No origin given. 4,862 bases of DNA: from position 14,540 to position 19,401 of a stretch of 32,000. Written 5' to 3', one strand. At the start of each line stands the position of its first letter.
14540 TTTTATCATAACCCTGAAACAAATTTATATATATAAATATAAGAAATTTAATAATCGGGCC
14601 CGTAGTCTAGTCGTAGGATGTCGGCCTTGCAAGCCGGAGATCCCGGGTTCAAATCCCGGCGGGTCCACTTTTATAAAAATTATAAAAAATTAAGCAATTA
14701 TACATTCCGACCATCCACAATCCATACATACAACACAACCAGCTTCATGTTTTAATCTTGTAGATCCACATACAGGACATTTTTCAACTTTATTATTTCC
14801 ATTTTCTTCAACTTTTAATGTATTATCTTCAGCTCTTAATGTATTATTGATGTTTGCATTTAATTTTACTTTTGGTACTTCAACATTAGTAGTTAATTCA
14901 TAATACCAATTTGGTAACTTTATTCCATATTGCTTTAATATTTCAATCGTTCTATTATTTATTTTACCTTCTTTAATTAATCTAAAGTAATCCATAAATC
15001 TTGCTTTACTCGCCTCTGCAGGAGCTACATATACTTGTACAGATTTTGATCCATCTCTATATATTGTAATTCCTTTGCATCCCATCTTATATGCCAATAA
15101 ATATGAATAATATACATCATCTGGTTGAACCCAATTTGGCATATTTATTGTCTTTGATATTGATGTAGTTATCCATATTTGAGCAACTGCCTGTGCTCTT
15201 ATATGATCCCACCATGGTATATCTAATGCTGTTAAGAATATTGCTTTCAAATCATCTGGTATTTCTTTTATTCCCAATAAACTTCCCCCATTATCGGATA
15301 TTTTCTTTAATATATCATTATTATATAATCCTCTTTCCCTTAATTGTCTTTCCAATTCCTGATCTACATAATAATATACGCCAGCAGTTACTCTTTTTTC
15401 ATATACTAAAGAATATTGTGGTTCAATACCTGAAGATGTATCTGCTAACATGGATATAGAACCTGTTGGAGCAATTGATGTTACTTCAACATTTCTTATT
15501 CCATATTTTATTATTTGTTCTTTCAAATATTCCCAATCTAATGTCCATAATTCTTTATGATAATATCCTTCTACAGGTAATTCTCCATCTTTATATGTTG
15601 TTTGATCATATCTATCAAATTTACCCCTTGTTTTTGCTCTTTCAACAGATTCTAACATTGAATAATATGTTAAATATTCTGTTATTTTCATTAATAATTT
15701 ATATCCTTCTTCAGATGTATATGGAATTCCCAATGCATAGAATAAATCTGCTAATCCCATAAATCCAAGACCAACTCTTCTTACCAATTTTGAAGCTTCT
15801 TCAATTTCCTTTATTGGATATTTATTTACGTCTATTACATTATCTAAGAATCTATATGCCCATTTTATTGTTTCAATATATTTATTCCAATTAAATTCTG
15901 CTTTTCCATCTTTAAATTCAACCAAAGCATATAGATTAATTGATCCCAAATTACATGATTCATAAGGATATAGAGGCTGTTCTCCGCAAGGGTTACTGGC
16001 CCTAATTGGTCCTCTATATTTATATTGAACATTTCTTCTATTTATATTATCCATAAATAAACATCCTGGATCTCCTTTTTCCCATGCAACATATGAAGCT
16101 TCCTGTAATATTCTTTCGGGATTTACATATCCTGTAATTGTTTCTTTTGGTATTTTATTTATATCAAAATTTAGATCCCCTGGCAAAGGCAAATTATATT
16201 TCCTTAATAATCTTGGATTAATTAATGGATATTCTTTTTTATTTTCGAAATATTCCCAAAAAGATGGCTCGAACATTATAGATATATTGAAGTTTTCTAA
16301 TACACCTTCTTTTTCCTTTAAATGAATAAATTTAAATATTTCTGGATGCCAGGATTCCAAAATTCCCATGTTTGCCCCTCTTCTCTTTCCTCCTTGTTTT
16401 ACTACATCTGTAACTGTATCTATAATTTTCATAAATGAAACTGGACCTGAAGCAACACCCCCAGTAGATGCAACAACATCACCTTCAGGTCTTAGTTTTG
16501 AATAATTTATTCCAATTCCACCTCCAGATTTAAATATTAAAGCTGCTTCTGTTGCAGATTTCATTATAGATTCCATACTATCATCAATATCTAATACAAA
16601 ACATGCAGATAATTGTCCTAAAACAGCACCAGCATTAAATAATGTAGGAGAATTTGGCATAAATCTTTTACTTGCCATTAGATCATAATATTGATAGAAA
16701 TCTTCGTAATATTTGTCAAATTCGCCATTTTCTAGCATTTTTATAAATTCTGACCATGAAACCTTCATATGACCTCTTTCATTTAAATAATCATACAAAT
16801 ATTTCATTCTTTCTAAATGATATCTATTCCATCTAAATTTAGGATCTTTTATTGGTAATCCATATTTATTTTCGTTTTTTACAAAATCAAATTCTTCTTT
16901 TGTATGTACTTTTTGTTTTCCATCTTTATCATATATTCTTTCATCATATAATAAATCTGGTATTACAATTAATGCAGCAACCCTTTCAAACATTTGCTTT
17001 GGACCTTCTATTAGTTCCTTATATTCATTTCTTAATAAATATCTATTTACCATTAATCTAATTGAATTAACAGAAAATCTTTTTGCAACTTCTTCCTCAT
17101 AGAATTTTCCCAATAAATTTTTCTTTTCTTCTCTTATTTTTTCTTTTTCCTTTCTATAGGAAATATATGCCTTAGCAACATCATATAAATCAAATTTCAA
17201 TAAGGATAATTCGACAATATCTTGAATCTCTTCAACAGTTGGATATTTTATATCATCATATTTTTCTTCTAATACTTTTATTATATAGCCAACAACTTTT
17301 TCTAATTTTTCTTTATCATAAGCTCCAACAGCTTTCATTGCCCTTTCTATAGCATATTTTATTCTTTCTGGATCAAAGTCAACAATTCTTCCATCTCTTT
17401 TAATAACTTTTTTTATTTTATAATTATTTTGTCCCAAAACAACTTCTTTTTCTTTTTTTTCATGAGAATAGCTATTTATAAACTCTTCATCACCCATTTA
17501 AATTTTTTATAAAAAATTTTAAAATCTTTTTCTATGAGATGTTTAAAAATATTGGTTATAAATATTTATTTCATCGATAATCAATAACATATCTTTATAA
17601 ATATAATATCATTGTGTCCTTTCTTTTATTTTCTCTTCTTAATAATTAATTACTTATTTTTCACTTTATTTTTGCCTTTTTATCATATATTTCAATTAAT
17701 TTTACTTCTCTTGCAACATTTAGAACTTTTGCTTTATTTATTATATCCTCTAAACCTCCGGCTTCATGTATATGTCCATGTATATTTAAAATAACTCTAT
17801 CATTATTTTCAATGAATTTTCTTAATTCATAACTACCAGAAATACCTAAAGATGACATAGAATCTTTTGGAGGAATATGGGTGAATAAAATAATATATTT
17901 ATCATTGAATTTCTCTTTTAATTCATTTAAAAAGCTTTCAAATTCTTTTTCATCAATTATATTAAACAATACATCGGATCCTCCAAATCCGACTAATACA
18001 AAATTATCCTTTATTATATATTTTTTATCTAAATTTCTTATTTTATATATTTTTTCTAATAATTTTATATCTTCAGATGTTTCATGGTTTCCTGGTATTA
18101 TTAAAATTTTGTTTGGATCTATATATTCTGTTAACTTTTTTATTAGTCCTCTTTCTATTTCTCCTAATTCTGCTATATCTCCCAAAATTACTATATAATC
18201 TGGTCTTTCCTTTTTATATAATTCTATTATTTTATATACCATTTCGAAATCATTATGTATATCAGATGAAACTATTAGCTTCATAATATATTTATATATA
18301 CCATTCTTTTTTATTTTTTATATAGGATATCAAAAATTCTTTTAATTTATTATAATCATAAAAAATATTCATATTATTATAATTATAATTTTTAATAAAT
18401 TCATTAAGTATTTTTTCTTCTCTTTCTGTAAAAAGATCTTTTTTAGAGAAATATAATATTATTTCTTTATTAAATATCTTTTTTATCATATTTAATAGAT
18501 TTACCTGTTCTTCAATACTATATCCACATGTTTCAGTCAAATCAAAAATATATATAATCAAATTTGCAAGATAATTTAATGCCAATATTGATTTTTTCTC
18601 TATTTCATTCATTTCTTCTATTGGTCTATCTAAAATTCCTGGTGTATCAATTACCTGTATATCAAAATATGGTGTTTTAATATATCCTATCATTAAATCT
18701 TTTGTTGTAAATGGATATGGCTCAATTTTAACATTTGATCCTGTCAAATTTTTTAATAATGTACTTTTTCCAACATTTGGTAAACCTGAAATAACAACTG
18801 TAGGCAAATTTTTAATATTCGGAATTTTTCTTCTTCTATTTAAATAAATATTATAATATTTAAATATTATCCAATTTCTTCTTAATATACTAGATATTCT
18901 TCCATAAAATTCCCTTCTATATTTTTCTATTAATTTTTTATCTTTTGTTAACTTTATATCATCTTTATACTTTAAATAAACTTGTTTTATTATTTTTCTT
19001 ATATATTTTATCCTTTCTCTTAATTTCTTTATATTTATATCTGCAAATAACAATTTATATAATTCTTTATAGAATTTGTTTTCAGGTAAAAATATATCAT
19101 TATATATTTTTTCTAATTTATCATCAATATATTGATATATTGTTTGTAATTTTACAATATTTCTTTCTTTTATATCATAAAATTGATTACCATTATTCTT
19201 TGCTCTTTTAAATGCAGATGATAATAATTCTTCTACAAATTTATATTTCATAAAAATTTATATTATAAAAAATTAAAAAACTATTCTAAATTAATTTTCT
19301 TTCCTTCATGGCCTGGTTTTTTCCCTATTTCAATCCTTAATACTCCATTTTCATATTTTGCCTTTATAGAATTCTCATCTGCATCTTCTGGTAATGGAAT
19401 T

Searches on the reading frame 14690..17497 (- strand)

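Call 42: search_protein_families(library=pfam, max_evalue=10, proteins=[window:14690-17497:-])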
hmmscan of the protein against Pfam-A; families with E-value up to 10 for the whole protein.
window:14690-17497:- (935 aa): 11 families
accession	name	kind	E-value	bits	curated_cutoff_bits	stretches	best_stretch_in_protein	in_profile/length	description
PF02867.20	Ribonuc_red_lgC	-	2.1e-153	512.2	23.9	1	297-813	1-523/523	Ribonucleotide reductase, barrel domain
PF03477.21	ATP-cone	-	3.1e-21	76.2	25.8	1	29-119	1-87/88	ATP cone domain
PF00317.26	Ribonuc_red_lgN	-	8.4e-18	64.7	28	1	140-293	2-76/77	Ribonucleotide reductase, all-alpha domain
PF06480.20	FtsH_ext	-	0.025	15.2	25.5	1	238-263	21-46/103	FtsH Extracellular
PF08271.17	Zn_Ribbon_TF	-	0.027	14.4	29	1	906-928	2-26/43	TFIIB zinc-binding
PF21995.1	RNR-II_ins_dom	-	0.067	13.9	27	1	330-365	71-106/107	B12-dependent ribonucleotide reductase, insertion domain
PF21082.3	MS_channel_3rd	-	0.083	13.8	21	1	60-106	11-57/88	Mechanosensitive ion channel MscS, C-terminal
PF14446.12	Prok-RING_1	-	0.15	12.5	29.1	1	903-928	3-27/54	Prokaryotic RING finger family 1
PF01783.29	Ribosomal_L32p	-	0.47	11.1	21.3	1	903-929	25-47/56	Ribosomal L32p protein family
PF14768.12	RPA_interact_C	-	0.62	11.1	25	1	907-929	2-23/80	Replication protein A interacting C-terminal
PF14354.12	Lar_restr_allev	-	2.2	9.1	28.6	1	904-929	3-33/58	Restriction alleviation protein Lar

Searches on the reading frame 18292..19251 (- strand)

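Call 19: search_protein_families(library=pfam, max_evalue=0.01, proteins=[window:18292-19251:-])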
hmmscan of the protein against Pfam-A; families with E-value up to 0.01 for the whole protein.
window:18292-19251:- (319 aa): 8 families
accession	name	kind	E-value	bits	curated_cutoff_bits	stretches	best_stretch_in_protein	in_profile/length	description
PF06858.20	NOG1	-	2.6e-21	75.6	27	1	216-272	1-58/58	Nucleolar GTP-binding protein 1 (NOG1)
PF01926.29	MMR_HSR1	-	5.6e-21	75.2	21.9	1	151-270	1-113/113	50S ribosome-binding GTPase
PF02421.24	FeoB_N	-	4.1e-11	43.1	27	1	151-281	2-125/156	Ferrous iron transport protein B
PF17835.6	NOG1_N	-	3.2e-09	37.5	22.9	1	6-125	10-138/160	NOG1 N-terminal helical domain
PF04548.22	AIG1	-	7e-06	25.9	27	1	195-291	48-144/212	AIG1 family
PF09439.16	SRPRB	-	0.00055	19.8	25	1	148-284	2-132/178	Signal recognition particle receptor beta subunit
PF03193.22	RsgA_GTPase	-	0.0031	17.8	30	0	146-177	104-135/174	RsgA GTPase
PF00350.29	Dynamin_N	-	0.0065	17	27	0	153-191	2-41/168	Dynamin family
